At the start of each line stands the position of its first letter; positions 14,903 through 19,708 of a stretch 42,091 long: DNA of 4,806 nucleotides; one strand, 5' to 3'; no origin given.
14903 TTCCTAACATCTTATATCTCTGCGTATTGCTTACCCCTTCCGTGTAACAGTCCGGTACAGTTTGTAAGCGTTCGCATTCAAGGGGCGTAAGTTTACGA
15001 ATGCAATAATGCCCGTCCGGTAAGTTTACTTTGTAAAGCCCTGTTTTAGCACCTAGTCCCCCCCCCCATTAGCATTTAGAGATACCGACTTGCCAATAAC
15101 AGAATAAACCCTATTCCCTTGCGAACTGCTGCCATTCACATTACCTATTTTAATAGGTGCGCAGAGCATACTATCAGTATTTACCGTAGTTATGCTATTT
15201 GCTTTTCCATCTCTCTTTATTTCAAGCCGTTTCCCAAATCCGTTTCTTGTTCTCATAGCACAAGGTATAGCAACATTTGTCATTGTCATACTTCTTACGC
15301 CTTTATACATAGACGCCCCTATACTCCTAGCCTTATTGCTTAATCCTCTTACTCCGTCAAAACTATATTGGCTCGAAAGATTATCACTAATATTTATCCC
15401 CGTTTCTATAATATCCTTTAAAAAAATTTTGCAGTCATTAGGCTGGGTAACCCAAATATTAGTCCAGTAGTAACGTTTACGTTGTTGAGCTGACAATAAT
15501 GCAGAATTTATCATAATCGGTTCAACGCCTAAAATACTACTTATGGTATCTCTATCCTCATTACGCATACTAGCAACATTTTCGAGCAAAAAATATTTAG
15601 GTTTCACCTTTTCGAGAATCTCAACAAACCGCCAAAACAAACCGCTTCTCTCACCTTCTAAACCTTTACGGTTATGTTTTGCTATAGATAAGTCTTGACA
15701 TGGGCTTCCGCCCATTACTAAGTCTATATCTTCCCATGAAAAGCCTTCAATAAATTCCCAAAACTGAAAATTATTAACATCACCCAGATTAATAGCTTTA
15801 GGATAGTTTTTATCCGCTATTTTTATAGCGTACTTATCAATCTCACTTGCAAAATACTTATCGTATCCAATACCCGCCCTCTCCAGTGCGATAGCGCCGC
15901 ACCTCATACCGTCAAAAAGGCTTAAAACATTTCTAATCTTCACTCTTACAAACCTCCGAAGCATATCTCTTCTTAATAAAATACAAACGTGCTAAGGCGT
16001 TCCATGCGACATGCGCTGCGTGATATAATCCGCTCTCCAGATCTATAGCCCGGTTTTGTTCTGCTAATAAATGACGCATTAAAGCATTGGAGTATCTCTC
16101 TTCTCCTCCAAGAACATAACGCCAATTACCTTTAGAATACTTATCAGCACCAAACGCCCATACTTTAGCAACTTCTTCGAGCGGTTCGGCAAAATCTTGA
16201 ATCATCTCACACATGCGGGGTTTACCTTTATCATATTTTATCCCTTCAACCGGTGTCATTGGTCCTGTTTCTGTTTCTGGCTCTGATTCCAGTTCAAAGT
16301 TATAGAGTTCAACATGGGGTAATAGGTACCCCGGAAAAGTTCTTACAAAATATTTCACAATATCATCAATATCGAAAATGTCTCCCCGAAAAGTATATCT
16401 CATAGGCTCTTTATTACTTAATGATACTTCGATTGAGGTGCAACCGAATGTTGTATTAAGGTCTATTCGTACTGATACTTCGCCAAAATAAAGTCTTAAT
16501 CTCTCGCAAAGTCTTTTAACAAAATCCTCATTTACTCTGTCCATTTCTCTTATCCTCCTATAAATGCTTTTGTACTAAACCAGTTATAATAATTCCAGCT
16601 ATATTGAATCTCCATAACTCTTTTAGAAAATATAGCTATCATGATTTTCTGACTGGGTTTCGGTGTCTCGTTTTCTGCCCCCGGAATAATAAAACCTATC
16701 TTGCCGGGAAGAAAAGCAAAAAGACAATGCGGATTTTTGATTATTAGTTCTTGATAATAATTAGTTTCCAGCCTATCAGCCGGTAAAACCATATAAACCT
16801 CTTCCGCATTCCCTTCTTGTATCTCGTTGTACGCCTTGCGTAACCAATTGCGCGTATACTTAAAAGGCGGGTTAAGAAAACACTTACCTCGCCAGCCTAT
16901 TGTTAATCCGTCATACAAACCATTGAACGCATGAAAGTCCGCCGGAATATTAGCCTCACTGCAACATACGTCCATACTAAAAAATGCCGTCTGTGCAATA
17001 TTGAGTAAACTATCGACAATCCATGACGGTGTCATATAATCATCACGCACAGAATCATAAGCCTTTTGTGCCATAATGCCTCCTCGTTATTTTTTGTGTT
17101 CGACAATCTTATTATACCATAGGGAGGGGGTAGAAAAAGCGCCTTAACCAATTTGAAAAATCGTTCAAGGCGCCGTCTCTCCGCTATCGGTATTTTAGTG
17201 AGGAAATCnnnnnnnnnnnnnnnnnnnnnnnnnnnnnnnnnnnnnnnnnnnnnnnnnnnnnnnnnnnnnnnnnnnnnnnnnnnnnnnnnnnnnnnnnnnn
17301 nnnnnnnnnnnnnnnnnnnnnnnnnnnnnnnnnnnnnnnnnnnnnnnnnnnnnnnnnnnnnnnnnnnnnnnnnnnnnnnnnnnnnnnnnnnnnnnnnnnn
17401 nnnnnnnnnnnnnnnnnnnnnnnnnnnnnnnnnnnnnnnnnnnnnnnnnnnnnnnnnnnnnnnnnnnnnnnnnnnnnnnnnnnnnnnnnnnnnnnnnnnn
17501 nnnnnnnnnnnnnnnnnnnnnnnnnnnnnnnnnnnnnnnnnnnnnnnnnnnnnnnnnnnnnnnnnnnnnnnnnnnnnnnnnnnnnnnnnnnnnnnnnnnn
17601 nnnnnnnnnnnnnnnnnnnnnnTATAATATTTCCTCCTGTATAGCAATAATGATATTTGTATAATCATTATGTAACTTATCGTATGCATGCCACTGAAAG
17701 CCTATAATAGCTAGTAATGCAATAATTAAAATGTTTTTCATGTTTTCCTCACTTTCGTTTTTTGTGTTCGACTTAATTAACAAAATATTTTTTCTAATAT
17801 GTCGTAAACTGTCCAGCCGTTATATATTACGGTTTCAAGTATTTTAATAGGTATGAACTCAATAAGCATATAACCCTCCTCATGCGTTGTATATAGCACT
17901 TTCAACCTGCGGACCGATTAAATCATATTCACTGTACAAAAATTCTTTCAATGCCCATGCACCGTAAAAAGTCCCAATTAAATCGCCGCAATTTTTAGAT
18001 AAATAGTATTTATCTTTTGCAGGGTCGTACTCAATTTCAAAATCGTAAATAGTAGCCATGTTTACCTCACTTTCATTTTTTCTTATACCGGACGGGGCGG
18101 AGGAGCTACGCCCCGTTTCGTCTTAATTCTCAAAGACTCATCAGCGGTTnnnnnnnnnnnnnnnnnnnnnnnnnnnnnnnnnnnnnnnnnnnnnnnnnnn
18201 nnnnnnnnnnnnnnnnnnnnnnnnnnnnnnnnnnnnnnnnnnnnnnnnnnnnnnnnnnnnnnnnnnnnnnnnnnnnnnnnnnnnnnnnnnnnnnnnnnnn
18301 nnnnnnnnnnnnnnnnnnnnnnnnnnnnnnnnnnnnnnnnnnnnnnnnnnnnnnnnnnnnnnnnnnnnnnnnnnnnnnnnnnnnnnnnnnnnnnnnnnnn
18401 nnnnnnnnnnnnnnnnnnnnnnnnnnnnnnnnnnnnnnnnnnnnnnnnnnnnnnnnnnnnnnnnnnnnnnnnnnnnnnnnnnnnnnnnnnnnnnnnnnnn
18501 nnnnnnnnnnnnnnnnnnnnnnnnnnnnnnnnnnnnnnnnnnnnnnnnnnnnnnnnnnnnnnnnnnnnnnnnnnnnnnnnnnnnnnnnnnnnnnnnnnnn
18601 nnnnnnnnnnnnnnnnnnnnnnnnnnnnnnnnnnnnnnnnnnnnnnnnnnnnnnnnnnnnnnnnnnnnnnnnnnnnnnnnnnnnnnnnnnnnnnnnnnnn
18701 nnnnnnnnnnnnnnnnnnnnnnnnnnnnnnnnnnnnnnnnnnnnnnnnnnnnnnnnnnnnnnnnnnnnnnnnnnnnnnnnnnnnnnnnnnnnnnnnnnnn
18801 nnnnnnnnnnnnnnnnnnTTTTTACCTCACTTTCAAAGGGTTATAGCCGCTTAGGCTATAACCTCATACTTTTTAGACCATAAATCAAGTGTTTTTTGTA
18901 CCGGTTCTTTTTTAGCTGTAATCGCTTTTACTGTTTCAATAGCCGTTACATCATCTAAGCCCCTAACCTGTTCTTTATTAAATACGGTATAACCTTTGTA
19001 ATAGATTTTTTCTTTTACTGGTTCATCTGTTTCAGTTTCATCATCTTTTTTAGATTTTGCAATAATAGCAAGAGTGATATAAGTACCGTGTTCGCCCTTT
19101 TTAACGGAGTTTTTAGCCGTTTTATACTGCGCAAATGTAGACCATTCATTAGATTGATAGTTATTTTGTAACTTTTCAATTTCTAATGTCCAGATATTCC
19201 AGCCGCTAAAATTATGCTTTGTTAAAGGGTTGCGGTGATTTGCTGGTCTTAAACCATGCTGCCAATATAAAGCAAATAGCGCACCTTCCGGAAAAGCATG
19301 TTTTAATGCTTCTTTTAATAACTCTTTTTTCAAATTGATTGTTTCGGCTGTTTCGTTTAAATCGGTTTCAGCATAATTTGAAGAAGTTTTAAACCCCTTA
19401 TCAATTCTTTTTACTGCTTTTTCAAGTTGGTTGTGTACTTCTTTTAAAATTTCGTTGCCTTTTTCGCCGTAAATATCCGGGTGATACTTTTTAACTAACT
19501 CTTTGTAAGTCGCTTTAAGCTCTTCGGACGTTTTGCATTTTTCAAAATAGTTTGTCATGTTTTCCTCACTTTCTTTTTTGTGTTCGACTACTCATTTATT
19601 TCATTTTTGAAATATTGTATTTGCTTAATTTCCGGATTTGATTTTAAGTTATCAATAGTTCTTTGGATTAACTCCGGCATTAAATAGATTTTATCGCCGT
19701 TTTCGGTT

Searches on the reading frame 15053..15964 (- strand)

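Call 107: search_protein_families(library=pfam, proteins=[window:15053-15964:-], max_evalue=0.001)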
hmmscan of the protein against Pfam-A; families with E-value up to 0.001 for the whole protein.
window:15053-15964:- (303 aa): 1 family
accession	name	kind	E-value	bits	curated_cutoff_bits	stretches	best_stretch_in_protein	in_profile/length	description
PF00145.23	DNA_methylase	-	7.2e-29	101.7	22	1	12-141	2-123/324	C-5 cytosine-specific DNA methylase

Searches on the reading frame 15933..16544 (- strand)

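Call 107: search_protein_families(library=pfam, proteins=[window:15933-16544:-], max_evalue=0.001)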
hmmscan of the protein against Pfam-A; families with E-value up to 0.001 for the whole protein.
window:15933-16544:- (203 aa): 1 family
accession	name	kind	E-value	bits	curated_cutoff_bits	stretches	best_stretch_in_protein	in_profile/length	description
PF18909.5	dGTP_diPhyd_N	-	5.7e-22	78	27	1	101-192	4-92/99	dATP/dGTP diphosphohydrolase, N-terminal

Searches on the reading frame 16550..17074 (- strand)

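Call 107: search_protein_families(library=pfam, proteins=[window:16550-17074:-], max_evalue=0.001)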
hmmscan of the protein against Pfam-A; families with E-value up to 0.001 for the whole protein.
window:16550-17074:- (174 aa): 1 family
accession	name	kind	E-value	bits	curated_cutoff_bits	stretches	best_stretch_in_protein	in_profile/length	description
PF05869.16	Dam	-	1.1e-10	41.9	28.1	1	5-155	4-149/169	DNA N-6-adenine-methyltransferase (Dam)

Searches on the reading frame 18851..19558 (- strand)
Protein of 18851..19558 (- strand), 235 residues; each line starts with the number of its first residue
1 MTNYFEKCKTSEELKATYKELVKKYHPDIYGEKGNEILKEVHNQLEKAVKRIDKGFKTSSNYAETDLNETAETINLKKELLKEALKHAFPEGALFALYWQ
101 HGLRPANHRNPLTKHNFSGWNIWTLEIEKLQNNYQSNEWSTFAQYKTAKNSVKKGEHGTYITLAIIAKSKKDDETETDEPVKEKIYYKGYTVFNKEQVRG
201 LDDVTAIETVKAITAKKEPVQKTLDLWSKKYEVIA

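Call 107: search_protein_families(library=pfam, proteins=[window:18851-19558:-], max_evalue=0.001)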
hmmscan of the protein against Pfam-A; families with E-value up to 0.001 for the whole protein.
window:18851-19558:- (235 aa): 2 families
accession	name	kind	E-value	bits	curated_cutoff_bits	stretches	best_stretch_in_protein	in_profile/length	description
PF08401.16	ArdcN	-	5.4e-16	59.4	22.6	1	99-193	26-123/123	N-terminal domain of anti-restriction factor ArdC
PF00226.36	DnaJ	-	0.00027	21.4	27.8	1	9-46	12-47/63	DnaJ domain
